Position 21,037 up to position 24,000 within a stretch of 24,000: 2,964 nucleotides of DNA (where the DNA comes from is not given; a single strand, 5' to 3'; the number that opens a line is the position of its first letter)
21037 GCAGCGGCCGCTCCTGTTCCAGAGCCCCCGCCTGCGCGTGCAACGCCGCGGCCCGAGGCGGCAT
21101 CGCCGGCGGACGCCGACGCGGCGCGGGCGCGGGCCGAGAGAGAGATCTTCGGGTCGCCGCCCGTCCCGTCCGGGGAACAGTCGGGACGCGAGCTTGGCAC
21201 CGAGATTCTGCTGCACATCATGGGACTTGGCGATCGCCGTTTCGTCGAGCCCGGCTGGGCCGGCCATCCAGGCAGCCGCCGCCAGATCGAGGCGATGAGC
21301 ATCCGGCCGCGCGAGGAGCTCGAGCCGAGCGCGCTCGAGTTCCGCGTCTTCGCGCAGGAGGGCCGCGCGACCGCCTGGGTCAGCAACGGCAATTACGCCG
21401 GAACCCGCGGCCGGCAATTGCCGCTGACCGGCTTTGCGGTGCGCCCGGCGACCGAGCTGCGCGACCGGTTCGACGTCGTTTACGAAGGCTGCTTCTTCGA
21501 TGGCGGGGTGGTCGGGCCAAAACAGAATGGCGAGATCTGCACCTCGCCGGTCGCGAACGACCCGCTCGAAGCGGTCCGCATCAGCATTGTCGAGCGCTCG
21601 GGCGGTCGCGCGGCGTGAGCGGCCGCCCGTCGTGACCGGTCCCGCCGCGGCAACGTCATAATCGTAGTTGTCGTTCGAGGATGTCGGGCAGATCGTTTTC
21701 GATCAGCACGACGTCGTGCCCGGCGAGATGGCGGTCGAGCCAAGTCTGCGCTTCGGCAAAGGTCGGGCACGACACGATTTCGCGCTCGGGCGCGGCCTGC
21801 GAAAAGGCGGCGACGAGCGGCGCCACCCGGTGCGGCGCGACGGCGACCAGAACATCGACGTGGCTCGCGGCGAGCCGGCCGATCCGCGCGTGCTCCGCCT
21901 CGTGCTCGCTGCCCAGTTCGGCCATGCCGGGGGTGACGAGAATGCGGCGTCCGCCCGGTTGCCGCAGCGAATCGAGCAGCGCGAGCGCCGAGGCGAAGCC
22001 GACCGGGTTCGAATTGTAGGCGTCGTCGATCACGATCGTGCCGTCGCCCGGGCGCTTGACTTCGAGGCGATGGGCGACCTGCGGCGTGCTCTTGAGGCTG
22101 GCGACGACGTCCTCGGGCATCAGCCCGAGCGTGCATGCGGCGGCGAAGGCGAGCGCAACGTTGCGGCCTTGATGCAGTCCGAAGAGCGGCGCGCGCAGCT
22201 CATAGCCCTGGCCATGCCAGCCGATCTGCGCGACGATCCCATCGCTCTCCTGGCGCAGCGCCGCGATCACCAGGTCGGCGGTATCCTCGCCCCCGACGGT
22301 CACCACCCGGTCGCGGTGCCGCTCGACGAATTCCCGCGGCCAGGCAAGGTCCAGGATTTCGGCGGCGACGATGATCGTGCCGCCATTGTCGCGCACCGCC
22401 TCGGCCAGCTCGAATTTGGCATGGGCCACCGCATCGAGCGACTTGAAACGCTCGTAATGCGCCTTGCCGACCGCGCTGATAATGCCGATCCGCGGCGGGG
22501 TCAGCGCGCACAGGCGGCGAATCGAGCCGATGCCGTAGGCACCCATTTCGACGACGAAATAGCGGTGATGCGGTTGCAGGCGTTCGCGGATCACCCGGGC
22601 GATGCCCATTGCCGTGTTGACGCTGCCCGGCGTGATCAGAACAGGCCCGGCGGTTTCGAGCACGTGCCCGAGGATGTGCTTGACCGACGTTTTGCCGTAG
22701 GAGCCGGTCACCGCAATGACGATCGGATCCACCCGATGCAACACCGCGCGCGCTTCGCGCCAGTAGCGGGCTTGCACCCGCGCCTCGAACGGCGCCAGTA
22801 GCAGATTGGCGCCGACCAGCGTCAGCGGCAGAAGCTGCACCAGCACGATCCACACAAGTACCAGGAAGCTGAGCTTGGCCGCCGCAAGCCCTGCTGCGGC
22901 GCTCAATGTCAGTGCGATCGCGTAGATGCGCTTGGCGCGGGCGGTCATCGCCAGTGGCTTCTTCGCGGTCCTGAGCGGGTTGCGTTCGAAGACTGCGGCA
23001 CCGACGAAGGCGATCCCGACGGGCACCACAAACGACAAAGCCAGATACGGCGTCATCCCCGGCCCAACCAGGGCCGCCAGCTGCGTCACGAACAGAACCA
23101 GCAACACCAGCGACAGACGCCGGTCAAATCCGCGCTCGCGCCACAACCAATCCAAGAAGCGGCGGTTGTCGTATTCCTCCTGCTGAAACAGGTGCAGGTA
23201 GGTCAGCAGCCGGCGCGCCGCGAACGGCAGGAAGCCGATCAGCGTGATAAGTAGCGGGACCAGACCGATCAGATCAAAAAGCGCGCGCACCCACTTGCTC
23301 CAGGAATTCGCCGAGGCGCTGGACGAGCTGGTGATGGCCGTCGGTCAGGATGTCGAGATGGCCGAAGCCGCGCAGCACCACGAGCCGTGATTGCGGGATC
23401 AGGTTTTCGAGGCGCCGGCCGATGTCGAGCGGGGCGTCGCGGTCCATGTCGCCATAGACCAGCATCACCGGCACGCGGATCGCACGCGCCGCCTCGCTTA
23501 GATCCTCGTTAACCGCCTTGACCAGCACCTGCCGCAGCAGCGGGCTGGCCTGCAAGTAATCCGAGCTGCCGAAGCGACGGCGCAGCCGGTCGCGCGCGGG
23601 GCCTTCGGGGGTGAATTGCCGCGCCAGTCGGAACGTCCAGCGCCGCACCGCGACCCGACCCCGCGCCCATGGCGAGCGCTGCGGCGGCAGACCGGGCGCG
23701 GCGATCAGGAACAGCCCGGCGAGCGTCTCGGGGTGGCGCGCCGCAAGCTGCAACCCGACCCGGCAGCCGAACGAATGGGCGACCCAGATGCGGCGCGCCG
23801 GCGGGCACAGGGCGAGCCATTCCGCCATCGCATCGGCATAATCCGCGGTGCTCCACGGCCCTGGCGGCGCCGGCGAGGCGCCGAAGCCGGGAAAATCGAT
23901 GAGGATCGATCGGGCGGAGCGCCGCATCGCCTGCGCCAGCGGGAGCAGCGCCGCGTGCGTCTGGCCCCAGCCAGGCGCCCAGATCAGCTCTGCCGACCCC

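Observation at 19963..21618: Atypical Ku: Ku core, hypervariable-looking Pro/Ala linker and C-terminal triple ChW-like repeat, with no LigD nearby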

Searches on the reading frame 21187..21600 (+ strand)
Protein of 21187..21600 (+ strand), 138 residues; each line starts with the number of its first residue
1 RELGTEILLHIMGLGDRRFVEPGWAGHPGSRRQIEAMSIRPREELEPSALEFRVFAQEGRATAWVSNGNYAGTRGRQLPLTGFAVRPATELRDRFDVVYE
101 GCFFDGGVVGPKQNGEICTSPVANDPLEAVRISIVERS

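Call 56: search_protein_representatives(alignment_id=A2)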
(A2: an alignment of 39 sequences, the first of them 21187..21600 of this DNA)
Query: 39 sequences, 263 profile positions. Proteins with E-value up to 0.001 (for the whole library): 4799; up to 1e-10: 2736; up to 1e-30: 381. The best 150 are listed.
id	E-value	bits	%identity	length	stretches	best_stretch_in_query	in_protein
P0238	4.0e-135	466.1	-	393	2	3-261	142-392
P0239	3.7e-94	331.8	-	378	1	3-262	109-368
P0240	5.3e-94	331.3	-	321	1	3-261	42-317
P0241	4.9e-93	328.1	-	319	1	2-261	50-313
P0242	5.6e-92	324.7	-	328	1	3-262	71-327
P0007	6.8e-84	298.1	-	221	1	98-262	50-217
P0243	9.5e-84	297.7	-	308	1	4-261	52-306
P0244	7.6e-83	294.7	-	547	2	3-259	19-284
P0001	1.5e-82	293.7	-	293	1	107-260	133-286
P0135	9.0e-82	291.2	-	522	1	112-260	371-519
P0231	2.3e-81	289.9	-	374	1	107-262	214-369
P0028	2.7e-81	289.6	-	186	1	109-261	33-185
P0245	5.3e-81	288.7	-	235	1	33-261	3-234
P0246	1.6e-80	287.1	-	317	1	3-262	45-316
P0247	4.5e-80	285.6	-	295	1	2-260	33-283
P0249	3.3e-77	276.2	-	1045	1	4-261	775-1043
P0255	6.0e-73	262.3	-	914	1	104-262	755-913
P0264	2.7e-68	247.0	-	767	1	5-260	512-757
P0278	1.5e-60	221.7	-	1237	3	134-259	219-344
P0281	3.7e-58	213.8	-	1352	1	4-261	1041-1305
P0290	4.2e-55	203.8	-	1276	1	3-262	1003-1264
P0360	3.5e-47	177.8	-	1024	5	90-261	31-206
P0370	1.3e-46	175.9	-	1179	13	153-211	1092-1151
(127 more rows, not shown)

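Call 58: search_protein_families(library=pfam, proteins=[P0281, P0290, P0249, P0255, P0264, P0278, P0360, P0370, P0244], max_evalue=0.001)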
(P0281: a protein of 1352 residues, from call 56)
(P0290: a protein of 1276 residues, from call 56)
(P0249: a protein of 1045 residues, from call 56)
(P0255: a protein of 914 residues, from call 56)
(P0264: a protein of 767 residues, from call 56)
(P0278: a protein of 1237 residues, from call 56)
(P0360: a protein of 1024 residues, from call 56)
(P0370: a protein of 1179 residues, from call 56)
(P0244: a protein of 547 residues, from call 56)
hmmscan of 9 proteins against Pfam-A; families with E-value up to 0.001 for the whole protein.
P0281 (1352 aa): 8 families
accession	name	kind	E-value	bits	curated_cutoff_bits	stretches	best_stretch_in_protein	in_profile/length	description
PF00535.33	Glycos_transf_2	-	1.9e-13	51.2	23.3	1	360-528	2-164/168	Glycosyl transferase family 2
PF13641.12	Glyco_tranf_2_3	-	3.6e-13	50.5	27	1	358-576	3-217/230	Glycosyltransferase like family 2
PF14559.12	TPR_19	-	9.8e-09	35.9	25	1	43-105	1-64/68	Tetratricopeptide repeat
PF13439.12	Glyco_transf_4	-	7.8e-08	33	28.5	1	639-813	1-153/170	Glycosyltransferase Family 4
PF00534.26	Glycos_transf_1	-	1.9e-06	28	26.4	1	835-947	11-128/172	Glycosyl transferases group 1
PF13692.12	Glyco_trans_1_4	-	9.3e-06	26.4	27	1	841-969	3-133/142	Glycosyl transferases group 1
PF13632.12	Glyco_trans_2_3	-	0.00055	20.2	27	0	440-576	2-129/198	Glycosyl transferase family group 2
PF07538.16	ChW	-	0.00085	19.5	22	0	1229-1253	9-33/35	Clostridial hydrophobic W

P0290 (1276 aa): 4 families
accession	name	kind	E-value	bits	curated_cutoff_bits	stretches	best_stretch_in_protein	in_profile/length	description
PF00535.33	Glycos_transf_2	-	1.1e-13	51.9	23.3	1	336-508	2-167/168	Glycosyl transferase family 2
PF13641.12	Glyco_tranf_2_3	-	1.6e-09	38.5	27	1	333-554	2-218/230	Glycosyltransferase like family 2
PF13692.12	Glyco_trans_1_4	-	6.3e-07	30.2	27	1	819-953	3-139/142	Glycosyl transferases group 1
PF07538.16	ChW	-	6.4e-06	26.3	22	0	1135-1164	1-31/35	Clostridial hydrophobic W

P0249 (1045 aa): 26 families (the best 25 are shown)
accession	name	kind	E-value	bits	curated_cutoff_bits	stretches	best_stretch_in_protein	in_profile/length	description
PF13432.12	TPR_16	-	5.4e-33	113.5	32.7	6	656-712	8-64/65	Tetratricopeptide repeat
PF14559.12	TPR_19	-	4.6e-31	107.4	25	3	489-544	5-60/68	Tetratricopeptide repeat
PF13428.12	TPR_14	-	1.6e-30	102.8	23.5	2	408-449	2-43/44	Tetratricopeptide repeat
PF07719.23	TPR_2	-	6e-30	101.3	27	1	407-439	1-33/34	Tetratricopeptide repeat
PF13181.12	TPR_8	-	2.9e-29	99.2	25.7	0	612-643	2-33/34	Tetratricopeptide repeat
PF23914.1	TPR_CcmH_CycH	-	3.3e-29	102.2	42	2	547-596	54-103/158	Cytochrome c-type biogenesis protein H TPR domain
PF00515.34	TPR_1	-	3.5e-22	77.7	27.8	0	407-439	1-33/34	Tetratricopeptide repeat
PF13431.12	TPR_17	-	4.9e-17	61.2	24.4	0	566-597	2-33/34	Tetratricopeptide repeat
PF13414.12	TPR_11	-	1.6e-15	57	26.8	0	557-587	8-38/42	TPR repeat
PF18588.6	WcbI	-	2.1e-13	50.8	29.2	1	7-208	3-203/205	Polysaccharide biosynthesis enzyme WcbI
PF13424.12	TPR_12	-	6.9e-12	45.8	30.1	0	548-601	8-69/77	Tetratricopeptide repeat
PF13429.12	TPR_15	-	6.1e-11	42.7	26.2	1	446-603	118-274/280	Tetratricopeptide repeat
PF13176.12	TPR_7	-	3.5e-09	36.5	27.9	0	546-575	2-33/36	Tetratricopeptide repeat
PF12895.13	ANAPC3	-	5.6e-09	36.6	27.2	0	396-466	12-81/82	Anaphase-promoting complex, cyclosome, subunit 3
PF24575.1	TPR_Slam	-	2.5e-08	34.7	35.2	0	482-520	54-92/104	Surface lipoprotein assembly modifier, N-terminal TPR repeats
PF07538.16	ChW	-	0.00014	22.1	22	0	968-993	9-34/35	Clostridial hydrophobic W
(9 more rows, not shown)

P0255 (914 aa): 1 family
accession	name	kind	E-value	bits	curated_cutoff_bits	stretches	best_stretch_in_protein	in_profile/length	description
PF13692.12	Glyco_trans_1_4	-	0.00044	21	27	0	231-331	4-108/142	Glycosyl transferases group 1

P0264 (767 aa): 0 families

P0278 (1237 aa): 1 family
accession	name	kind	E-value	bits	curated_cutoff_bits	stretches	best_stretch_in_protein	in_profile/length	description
PF07538.16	ChW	-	2.1e-62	207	22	5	125-159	1-35/35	Clostridial hydrophobic W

P0360 (1024 aa): 2 families
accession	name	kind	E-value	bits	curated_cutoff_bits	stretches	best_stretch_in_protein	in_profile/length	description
PF07538.16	ChW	-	1.5e-143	466.7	22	14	228-262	1-35/35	Clostridial hydrophobic W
PF01183.26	Glyco_hydro_25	-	9.3e-33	114.5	27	1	825-1011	1-180/180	Glycosyl hydrolases family 25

P0370 (1179 aa): 3 families
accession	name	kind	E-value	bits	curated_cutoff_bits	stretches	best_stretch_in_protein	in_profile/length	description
PF07538.16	ChW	-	7.9e-122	397.2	22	13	788-818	5-34/35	Clostridial hydrophobic W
PF10634.15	Iron_transport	-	9.2e-11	42.6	21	0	866-928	56-117/150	Fe2+ transport protein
PF10832.13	YhfG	-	0.00041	20.6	22.6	0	525-542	24-41/54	YhfG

P0244 (547 aa): 1 family
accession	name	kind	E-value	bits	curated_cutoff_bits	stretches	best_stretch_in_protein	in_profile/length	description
PF07538.16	ChW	-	1.5e-06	28.4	22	0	392-414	10-32/35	Clostridial hydrophobic W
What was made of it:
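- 21196..21597 (+): C-terminal ChW-type beta module (aa 412-545): repeat 1 aa 415-449 (nt 21205-21309), repeat 2 aa 458-495 (nt 21334-21447), repeat 3 aa 503-543 (nt 21469-21591). The family profile hits 13-14-repeat ChW proteins, for example P0360 at E 3.5e-47 (calls 56, 58).
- On ChW repeat (PF07538): The family profile hits P0360 (14 ChW + GH25) at E 3.5e-47, P0370 (13 ChW) at 1.3e-46 and P0278 at 1.5e-60 (calls 56, 58).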

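Call 82: search_protein_families(library=phrogs, proteins=[window:21187-21600:+], max_evalue=0.01)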
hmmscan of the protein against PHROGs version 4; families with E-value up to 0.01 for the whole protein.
window:21187-21600:+ (138 aa): 0 families

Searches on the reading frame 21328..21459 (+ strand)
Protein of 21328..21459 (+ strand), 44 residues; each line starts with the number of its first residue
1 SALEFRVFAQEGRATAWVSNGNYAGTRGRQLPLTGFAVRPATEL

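Call 33: search_protein_families(library=pfam, proteins=[window:21328-21459:+], max_evalue=10)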
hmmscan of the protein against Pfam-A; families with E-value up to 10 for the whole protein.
seq(44 aa): 1 family
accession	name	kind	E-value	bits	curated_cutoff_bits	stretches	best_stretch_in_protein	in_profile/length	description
PF07538.16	ChW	-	3.3e-05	24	22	1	16-38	9-31/35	Clostridial hydrophobic W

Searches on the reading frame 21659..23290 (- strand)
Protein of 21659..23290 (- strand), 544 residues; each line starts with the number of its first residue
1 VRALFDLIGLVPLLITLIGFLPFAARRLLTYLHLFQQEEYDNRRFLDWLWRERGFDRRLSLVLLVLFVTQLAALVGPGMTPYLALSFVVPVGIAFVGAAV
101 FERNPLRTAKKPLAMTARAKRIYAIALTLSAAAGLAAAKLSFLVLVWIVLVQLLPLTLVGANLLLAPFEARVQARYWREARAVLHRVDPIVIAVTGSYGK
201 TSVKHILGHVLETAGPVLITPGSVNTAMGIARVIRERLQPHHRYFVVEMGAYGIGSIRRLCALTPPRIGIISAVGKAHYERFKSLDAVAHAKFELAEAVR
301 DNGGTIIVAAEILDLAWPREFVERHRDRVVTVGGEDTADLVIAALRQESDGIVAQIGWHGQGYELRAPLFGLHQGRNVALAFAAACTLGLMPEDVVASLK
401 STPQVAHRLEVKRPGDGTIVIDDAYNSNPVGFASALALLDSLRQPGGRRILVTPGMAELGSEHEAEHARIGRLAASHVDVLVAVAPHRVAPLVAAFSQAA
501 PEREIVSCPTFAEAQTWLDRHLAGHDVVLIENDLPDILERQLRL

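Call 3: search_protein_families(library=pfam, proteins=[window:21659-23290:-], max_evalue=1)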
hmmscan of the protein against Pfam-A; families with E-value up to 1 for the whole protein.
window:21659-23290:- (544 aa): 3 families
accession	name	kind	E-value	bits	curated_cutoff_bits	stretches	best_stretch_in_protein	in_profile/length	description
PF08245.18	Mur_ligase_M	-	2.1e-33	116.4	24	1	194-385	1-200/200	Mur ligase middle domain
PF02875.26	Mur_ligase_C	-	5.3e-14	53.6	28.4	1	407-530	1-123/127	Mur ligase, glutamate ligase domain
PF06127.16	Mpo1-like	-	0.018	15.6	24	1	62-123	26-87/95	2-hydroxy-palmitic acid dioxygenase Mpo1-like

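Call 83: search_protein_families(library=padloc, proteins=[window:21659-23290:-], max_evalue=0.001)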
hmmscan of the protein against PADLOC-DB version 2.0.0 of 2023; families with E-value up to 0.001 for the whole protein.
window:21659-23290:- (544 aa): 0 families

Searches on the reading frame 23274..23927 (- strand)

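Call 76: search_protein_families(library=pfam, proteins=[window:23274-23927:-], max_evalue=0.001)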
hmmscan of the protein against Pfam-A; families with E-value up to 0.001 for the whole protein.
window:23274-23927:- (217 aa): 4 families
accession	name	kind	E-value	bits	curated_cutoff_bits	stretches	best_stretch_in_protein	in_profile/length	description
PF00561.26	Abhydrolase_1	-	2.4e-20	73.7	25.8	2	5-115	28-140/245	alpha/beta hydrolase fold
PF12697.13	Abhydrolase_6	-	6e-14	53.7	26.3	1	8-194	31-208/217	Alpha/beta hydrolase family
PF12146.15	Hydrolase_4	-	7.7e-09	35.6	27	1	8-190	35-232/239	Serine aminopeptidase, S33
PF06342.18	DUF1057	-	0.0001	21.9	21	1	6-98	64-156/297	Alpha/beta hydrolase of unknown function (DUF1057)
